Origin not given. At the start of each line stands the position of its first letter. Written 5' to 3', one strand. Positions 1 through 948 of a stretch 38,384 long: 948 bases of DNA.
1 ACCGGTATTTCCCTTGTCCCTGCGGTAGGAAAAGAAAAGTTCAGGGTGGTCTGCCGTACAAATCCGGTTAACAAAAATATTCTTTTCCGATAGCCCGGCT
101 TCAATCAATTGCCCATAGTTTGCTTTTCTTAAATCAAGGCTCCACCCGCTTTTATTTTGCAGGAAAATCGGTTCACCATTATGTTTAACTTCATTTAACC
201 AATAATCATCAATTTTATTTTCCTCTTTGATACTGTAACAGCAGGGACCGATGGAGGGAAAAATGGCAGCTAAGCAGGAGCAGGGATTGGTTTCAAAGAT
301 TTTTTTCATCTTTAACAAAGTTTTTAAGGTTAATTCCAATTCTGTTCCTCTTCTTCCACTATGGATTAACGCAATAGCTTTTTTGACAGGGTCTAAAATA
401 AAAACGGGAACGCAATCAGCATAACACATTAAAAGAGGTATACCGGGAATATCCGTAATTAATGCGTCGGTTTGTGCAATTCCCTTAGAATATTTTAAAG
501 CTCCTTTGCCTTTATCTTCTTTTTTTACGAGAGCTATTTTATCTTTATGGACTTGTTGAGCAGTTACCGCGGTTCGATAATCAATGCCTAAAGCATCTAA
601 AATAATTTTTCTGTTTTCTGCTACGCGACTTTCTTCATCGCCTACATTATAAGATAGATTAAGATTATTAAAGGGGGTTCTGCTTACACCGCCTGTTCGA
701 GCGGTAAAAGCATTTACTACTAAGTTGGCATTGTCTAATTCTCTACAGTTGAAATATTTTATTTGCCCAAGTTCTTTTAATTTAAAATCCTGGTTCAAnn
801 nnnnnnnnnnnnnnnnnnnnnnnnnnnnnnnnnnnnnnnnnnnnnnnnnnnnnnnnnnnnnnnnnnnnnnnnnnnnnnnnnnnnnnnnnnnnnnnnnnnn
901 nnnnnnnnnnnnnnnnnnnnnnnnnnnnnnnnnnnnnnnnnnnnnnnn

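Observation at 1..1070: Tandem glycine riboswitch (ON-type, terminator platform) wired to a YfiH/PgeF-family gene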

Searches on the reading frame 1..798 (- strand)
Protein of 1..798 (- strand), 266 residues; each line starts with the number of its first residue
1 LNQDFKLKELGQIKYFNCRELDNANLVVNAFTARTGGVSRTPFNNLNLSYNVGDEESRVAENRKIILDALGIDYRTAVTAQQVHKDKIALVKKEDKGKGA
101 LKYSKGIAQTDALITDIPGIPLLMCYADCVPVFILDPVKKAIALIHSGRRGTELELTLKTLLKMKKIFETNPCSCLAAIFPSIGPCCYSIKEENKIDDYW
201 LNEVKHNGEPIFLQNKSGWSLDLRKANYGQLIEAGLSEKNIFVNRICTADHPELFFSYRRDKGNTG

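Call 7: search_protein_families(library=pfam, proteins=[window:1-798:-])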
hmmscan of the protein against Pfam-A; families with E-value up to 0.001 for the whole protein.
window:1-798:- (266 aa): 1 family
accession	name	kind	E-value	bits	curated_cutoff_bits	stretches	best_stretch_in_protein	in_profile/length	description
PF02578.20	Cu-oxidase_4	-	1.2e-68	231.5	22.9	1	32-266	1-231/238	Multi-copper polyphenol oxidoreductase laccase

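Call 8: search_protein_families(library=ncbifam, proteins=[window:1-798:-])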
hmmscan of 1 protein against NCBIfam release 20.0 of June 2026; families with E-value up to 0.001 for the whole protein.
window:1-798:- (266 aa): 2 families
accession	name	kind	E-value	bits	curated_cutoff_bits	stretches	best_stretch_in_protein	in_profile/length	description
TIGR00726.1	TIGR00726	equivalog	2.8e-47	160.9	141.15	1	37-265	1-213/223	peptidoglycan editing factor PgeF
NF007998.1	PRK10723.1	equivalog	6.7e-24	84.7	369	1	27-262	15-231/243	purine nucleoside phosphorylase YfiH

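Call 11: find_homologous_proteins(query=window:1-798:-, max_evalue=1e-20)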
Query window:1-798:- (266 aa): 2082 proteins with E <= 1e-20 among 3716 candidates; the best 120 are listed.
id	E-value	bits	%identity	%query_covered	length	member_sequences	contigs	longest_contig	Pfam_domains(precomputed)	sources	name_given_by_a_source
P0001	1.4e-177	606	100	100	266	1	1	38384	PF02578.21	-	-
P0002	1.8e-164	563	93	100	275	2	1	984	PF02578.21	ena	-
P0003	3.2e-161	553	91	100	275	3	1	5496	PF02578.21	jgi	jgi:YfiH family protein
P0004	1.1e-159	548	89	100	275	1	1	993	PF02578.21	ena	-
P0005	1.8e-159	547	89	100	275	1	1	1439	PF02578.21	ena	-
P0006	1.0e-158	544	89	100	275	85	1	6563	PF02578.21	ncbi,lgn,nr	ncbi:MAG: peptidoglycan editing factor PgeF [Atribacterota bacterium]|nr:peptidoglycan editing facto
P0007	1.1e-158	544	90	100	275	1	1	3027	PF02578.21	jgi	jgi:YfiH family protein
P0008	3.7e-158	543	90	100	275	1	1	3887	PF02578.21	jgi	jgi:YfiH family protein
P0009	4.9e-158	542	89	100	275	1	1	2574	PF02578.21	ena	-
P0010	5.2e-158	542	89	100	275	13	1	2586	PF02578.21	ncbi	-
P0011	3.2e-157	539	88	100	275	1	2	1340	PF02578.21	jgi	-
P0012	3.6e-157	539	88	100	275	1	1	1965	PF02578.21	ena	-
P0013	4.8e-157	539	89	100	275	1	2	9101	PF02578.21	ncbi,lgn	-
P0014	5.5e-157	539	89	100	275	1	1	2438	PF02578.21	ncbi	-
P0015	1.0e-156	538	89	100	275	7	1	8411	PF02578.21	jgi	-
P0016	2.1e-156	537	88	100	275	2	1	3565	PF02578.21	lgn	-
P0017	2.3e-156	537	88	100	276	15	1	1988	PF02578.21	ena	-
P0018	8.6e-156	535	88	100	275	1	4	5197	PF02578.21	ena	-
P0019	9.4e-155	531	88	100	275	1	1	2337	PF02578.21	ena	-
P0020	1.3e-154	531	88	100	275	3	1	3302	PF02578.21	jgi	jgi:hypothetical protein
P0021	2.2e-154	530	87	100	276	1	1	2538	PF02578.21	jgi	-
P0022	2.7e-154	530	88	100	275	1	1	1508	PF02578.21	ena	-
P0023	3.9e-154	529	87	100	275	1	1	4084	PF02578.21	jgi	-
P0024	5.5e-154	529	88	100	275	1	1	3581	PF02578.21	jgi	-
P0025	7.3e-154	528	87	100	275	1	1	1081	PF02578.21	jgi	-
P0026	1.1e-153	528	87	100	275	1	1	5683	PF02578.21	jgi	-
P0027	1.4e-153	528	85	100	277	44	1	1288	PF02578.21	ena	-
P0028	1.8e-153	527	87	100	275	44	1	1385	PF02578.21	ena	-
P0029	2.4e-153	527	88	100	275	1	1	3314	PF02578.21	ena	-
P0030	3.6e-153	526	87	100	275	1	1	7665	PF02578.21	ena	-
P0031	4.3e-153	526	86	100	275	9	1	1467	PF02578.21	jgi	jgi:YfiH family protein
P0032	4.7e-153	526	86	100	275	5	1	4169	PF02578.21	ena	-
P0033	6.4e-153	525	86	100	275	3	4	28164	PF02578.21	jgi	-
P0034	7.4e-153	525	87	100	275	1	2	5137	PF02578.21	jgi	-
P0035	1.1e-152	525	86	100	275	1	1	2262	PF02578.21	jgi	-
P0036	1.9e-152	524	87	100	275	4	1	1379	PF02578.21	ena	-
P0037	2.3e-152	524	87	100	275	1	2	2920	PF02578.21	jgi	-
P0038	3.0e-152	523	86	100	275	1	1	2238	PF02578.21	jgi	-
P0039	3.3e-152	523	87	100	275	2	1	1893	PF02578.21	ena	-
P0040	4.4e-152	523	86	100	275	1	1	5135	PF02578.21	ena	-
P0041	6.1e-152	522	85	100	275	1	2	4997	PF02578.21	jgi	-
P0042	8.8e-152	522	86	100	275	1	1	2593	PF02578.21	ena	-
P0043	9.6e-152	522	87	100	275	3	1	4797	PF02578.21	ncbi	-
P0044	1.2e-151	521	87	100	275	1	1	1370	PF02578.21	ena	-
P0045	1.2e-151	521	86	100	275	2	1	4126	PF02578.21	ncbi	-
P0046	1.4e-151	521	86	100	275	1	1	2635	PF02578.21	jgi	jgi:YfiH family protein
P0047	1.4e-151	521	84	100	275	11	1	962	PF02578.21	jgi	-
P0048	1.6e-151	521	86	100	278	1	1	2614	PF02578.21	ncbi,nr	ncbi:peptidoglycan editing factor PgeF [bacterium]|nr:peptidoglycan editing factor PgeF [bacterium]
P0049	1.8e-151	521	87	100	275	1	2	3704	PF02578.21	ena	-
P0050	2.1e-151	520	85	100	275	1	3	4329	PF02578.21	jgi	-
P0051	2.1e-151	520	87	100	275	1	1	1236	PF02578.21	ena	-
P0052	5.6e-151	519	85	100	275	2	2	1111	PF02578.21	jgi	-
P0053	6.1e-151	519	85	100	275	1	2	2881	PF02578.21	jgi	jgi:YfiH family protein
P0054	8.9e-151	518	85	100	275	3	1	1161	PF02578.21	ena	-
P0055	1.1e-150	518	86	100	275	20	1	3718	PF02578.21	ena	-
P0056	1.6e-150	518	85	100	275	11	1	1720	PF02578.21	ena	-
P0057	1.6e-150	518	85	100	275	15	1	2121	PF02578.21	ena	-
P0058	1.8e-150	517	85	100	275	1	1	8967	PF02578.21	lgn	-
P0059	1.9e-150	517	86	100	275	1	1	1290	PF02578.21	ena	-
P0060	2.9e-150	517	86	100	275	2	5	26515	PF02578.21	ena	-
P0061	3.0e-150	517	85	100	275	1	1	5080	PF02578.21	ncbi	-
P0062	3.2e-150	517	84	100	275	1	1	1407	PF02578.21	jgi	jgi:YfiH family protein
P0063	3.9e-150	516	85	100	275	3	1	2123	PF02578.21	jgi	-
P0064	4.6e-150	516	86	100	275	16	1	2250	PF02578.21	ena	-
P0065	4.8e-150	516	85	100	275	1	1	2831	PF02578.21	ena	-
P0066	6.9e-150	515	85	100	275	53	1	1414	PF02578.21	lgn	-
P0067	8.1e-150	515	85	100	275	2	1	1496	PF02578.21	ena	-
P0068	8.3e-150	515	85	100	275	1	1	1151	PF02578.21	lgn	-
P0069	8.5e-150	515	86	100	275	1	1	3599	PF02578.21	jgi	-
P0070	9.3e-150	515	86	100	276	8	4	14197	PF02578.21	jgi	-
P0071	9.7e-150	515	85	100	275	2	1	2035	PF02578.21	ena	-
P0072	1.2e-149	515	85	100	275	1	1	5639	PF02578.21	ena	-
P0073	1.6e-149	514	85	100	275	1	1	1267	PF02578.21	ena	-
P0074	1.8e-149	514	85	100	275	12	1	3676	PF02578.21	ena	-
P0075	3.9e-149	513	86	100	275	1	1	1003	PF02578.21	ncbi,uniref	ncbi:unnamed protein product [marine sediment metagenome]|uniref:Purine nucleoside phosphorylase n=1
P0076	1.2e-148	511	83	100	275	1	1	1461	PF02578.21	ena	-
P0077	1.5e-148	511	84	100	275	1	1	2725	PF02578.21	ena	-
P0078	1.9e-148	511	83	100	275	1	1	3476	PF02578.21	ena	-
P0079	2.0e-148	511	84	98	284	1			PF02578.21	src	-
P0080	2.0e-148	511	85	100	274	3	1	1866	PF02578.21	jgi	-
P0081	2.8e-148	510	83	100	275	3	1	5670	PF02578.21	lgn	-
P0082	4.3e-148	510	84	100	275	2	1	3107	PF02578.21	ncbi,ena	-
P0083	4.5e-148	509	85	100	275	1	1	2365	PF02578.21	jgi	jgi:YfiH family protein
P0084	6.4e-148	509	85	100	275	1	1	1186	PF02578.21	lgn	-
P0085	3.1e-147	507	84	100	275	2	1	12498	PF02578.21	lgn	-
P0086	5.8e-147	506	84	100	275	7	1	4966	PF02578.21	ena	-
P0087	2.1e-146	504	84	100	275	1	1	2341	PF02578.21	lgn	-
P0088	5.3e-146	503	83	100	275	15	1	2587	PF02578.21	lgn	-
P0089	5.5e-146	503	83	100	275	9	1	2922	PF02578.21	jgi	-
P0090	5.6e-146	503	84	100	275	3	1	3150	PF02578.21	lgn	-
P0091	1.3e-145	501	83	100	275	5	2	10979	PF02578.21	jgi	-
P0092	6.4e-145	499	83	100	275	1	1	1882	PF02578.21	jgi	-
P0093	1.1e-143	495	82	100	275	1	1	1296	PF02578.21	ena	-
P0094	2.4e-143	494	83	100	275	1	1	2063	PF02578.21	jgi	-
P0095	6.4e-143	493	82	100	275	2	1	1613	PF02578.21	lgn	-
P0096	7.7e-143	492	82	100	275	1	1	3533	PF02578.21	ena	-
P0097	8.5e-143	492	81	100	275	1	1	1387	PF02578.21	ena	-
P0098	1.2e-142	492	82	100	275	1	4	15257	PF02578.21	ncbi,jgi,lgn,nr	ncbi:MAG TPA: peptidoglycan editing factor PgeF [Candidatus Atribacteria bacterium]|jgi:hypothetical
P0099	1.2e-142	492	81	100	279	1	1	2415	PF02578.21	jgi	-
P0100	1.6e-142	491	81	100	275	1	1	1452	PF02578.21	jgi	-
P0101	2.0e-142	491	81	100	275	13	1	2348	PF02578.21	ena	-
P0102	4.8e-142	490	84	98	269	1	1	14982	PF02578.21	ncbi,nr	ncbi:MAG: peptidoglycan editing factor PgeF [Candidatus Caldatribacteriota bacterium]|nr:peptidoglyc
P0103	5.0e-142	490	86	94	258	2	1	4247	PF02578.21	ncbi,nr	ncbi:MAG: peptidoglycan editing factor PgeF, partial [Candidatus Atribacteria bacterium]|nr:peptidog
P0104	6.4e-142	489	81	100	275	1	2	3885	PF02578.21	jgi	-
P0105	1.3e-141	488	81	100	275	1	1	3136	PF02578.21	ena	-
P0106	2.3e-141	488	81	100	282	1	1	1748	PF02578.21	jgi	-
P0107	3.1e-141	487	80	100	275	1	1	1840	PF02578.21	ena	-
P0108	5.0e-141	486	80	100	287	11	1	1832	PF02578.21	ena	-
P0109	7.3e-141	486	80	100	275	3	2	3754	PF02578.21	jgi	-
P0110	1.7e-140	485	80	100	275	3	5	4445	PF02578.21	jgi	-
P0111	5.9e-140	483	80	100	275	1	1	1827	PF02578.21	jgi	-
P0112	3.9e-139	480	79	100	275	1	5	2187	PF02578.21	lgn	-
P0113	3.9e-139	480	80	100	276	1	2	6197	PF02578.21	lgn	-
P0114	1.5e-138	478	80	98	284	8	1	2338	PF02578.21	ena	-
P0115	2.6e-138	477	79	100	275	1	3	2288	PF02578.21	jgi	-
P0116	5.1e-138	477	79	100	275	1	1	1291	PF02578.21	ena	-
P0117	1.8e-137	475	79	100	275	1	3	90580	PF02578.21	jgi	-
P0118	3.7e-137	474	84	92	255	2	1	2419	PF02578.21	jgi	-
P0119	6.2e-137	473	79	100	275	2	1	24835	PF02578.21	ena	-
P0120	6.5e-137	473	79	100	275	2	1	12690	PF02578.21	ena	-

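Call 12: find_encoding_contigs(protein=P0117, flank=8000, max_places=3)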
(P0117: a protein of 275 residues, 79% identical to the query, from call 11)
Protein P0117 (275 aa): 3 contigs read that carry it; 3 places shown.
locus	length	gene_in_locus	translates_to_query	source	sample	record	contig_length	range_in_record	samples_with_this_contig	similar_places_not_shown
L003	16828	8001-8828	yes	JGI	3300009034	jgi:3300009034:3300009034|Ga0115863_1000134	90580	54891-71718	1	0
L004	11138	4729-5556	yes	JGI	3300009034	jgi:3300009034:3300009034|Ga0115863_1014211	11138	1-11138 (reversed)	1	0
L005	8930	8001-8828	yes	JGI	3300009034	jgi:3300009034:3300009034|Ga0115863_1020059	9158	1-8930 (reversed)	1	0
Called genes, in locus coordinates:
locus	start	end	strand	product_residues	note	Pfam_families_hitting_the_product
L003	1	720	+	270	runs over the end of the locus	PF08478:POTRA_1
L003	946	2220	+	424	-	PF14450:FtsA (weak), PF02491:SHS2_FTSA, PF11104:PilM_2 (weak), PF06277:EutA (weak), PF06723:MreB_Mbl, PF14450:FtsA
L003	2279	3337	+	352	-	PF00091:Tubulin, PF12327:FtsZ_C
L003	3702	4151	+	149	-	PF22811:Zn_ribbon_NrdR, PF03477:ATP-cone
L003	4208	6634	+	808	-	PF03477:ATP-cone, PF13597:NRDD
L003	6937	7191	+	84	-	PF13192:Thioredoxin_3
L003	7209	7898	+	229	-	PF13353:Fer4_12, PF04055:Radical_SAM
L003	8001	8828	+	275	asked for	PF02578:Cu-oxidase_4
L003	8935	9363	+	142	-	PF13510:Fer2_4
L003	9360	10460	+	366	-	PF00070:Pyr_redox (faint), PF00890:FAD_binding_2 (faint), PF01266:DAO (weak), PF03486:HI0933_like (weak), PF07992:Pyr_redox_2, PF12831:FAD_oxidored, PF13450:NAD_binding_8 (weak), PF13738:Pyr_redox_3 (weak), +3 more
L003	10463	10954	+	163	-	PF12838:Fer4_7 (faint), PF00037:Fer4 (weak), PF12797:Fer4_2 (weak)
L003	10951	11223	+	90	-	PF17806:SO_alpha_A3, PF04324:Fer2_BFD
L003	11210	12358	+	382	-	PF00070:Pyr_redox (faint), PF01266:DAO, PF07992:Pyr_redox_2 (faint), PF13450:NAD_binding_8 (faint), PF13738:Pyr_redox_3 (faint)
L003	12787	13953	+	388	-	PF13433:Peripla_BP_5, PF13458:Peripla_BP_6, PF01094:ANF_receptor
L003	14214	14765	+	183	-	PF02653:BPD_transp_2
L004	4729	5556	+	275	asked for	PF02578:Cu-oxidase_4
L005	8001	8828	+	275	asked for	PF02578:Cu-oxidase_4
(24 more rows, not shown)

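Call 13: find_encoding_contigs(protein=P0033, flank=8000, max_places=3)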
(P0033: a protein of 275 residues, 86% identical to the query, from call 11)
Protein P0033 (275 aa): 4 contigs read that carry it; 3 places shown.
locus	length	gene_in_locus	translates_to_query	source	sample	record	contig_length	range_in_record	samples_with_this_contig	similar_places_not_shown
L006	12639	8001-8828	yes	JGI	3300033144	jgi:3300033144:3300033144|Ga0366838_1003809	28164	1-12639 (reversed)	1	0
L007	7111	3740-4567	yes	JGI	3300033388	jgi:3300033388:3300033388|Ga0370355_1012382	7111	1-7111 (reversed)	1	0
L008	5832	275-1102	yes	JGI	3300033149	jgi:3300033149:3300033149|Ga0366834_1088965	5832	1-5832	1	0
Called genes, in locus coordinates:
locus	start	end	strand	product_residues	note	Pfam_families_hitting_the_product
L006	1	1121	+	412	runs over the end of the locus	PF14450:FtsA, PF02491:SHS2_FTSA, PF11104:PilM_2 (weak), PF06277:EutA, PF06723:MreB_Mbl, PF14450:FtsA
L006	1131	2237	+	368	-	PF00091:Tubulin, PF12327:FtsZ_C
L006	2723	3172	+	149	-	PF22811:Zn_ribbon_NrdR, PF03477:ATP-cone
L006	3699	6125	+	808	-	PF03477:ATP-cone, PF13597:NRDD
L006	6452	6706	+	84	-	PF13192:Thioredoxin_3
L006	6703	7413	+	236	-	PF13353:Fer4_12 (weak), PF04055:Radical_SAM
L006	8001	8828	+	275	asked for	PF02578:Cu-oxidase_4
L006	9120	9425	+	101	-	PF13510:Fer2_4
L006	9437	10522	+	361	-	PF00070:Pyr_redox (faint), PF00890:FAD_binding_2 (faint), PF01134:GIDA (faint), PF03486:HI0933_like (weak), PF07992:Pyr_redox_2, PF12831:FAD_oxidored, PF13450:NAD_binding_8 (weak), PF13738:Pyr_redox_3 (weak), +2 more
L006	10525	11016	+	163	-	PF13237:Fer4_10 (faint), PF12838:Fer4_7 (weak), PF00037:Fer4, PF12797:Fer4_2 (weak)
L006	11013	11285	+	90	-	PF17806:SO_alpha_A3, PF04324:Fer2_BFD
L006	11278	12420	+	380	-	PF00070:Pyr_redox (faint), PF00890:FAD_binding_2 (weak), PF01266:DAO, PF07992:Pyr_redox_2 (faint), PF13450:NAD_binding_8 (faint), PF13738:Pyr_redox_3 (faint)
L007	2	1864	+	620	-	?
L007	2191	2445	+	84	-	PF13192:Thioredoxin_3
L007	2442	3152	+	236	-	PF13353:Fer4_12 (weak), PF04055:Radical_SAM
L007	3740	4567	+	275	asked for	PF02578:Cu-oxidase_4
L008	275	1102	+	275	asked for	PF02578:Cu-oxidase_4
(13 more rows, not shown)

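Call 14: find_encoding_contigs(protein=P0060, flank=8000, max_places=3)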
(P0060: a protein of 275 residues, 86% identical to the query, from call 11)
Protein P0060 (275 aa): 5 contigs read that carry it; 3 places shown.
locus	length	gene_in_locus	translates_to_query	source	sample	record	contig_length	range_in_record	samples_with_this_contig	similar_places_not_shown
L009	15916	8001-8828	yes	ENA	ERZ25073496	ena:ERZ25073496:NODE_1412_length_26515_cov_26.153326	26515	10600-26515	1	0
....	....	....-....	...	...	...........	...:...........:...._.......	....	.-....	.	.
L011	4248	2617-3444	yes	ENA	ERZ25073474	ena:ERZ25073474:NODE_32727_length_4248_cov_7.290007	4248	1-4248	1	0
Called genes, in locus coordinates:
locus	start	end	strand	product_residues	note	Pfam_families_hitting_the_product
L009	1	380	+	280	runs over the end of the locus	PF08478:POTRA_1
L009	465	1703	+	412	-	PF14450:FtsA (weak), PF02491:SHS2_FTSA, PF11104:PilM_2 (weak), PF06723:MreB_Mbl, PF06277:EutA, PF14450:FtsA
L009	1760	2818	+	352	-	PF00091:Tubulin, PF12327:FtsZ_C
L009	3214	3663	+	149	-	PF22811:Zn_ribbon_NrdR, PF03477:ATP-cone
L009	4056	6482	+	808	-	PF03477:ATP-cone, PF13597:NRDD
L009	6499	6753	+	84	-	PF13192:Thioredoxin_3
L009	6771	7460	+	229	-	PF13353:Fer4_12 (weak), PF04055:Radical_SAM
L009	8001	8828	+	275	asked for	PF02578:Cu-oxidase_4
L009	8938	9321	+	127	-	PF13510:Fer2_4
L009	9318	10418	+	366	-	PF00070:Pyr_redox (faint), PF00890:FAD_binding_2 (weak), PF01266:DAO (weak), PF03486:HI0933_like (weak), PF07992:Pyr_redox_2, PF12831:FAD_oxidored, PF13450:NAD_binding_8 (weak), PF13738:Pyr_redox_3, +3 more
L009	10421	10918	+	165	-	PF13237:Fer4_10 (faint), PF12837:Fer4_6 (faint), PF12838:Fer4_7 (weak), PF00037:Fer4, PF12797:Fer4_2 (weak)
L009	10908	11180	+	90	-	PF17806:SO_alpha_A3, PF04324:Fer2_BFD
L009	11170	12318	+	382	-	PF00890:FAD_binding_2 (weak), PF01266:DAO, PF07992:Pyr_redox_2 (faint), PF12831:FAD_oxidored (faint), PF13450:NAD_binding_8 (faint), PF13738:Pyr_redox_3 (faint)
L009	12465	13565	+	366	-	PF09825:BPL_N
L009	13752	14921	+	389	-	PF13433:Peripla_BP_5, PF13458:Peripla_BP_6, PF01094:ANF_receptor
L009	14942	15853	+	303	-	PF02653:BPD_transp_2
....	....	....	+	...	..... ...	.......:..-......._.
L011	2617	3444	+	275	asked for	PF02578:Cu-oxidase_4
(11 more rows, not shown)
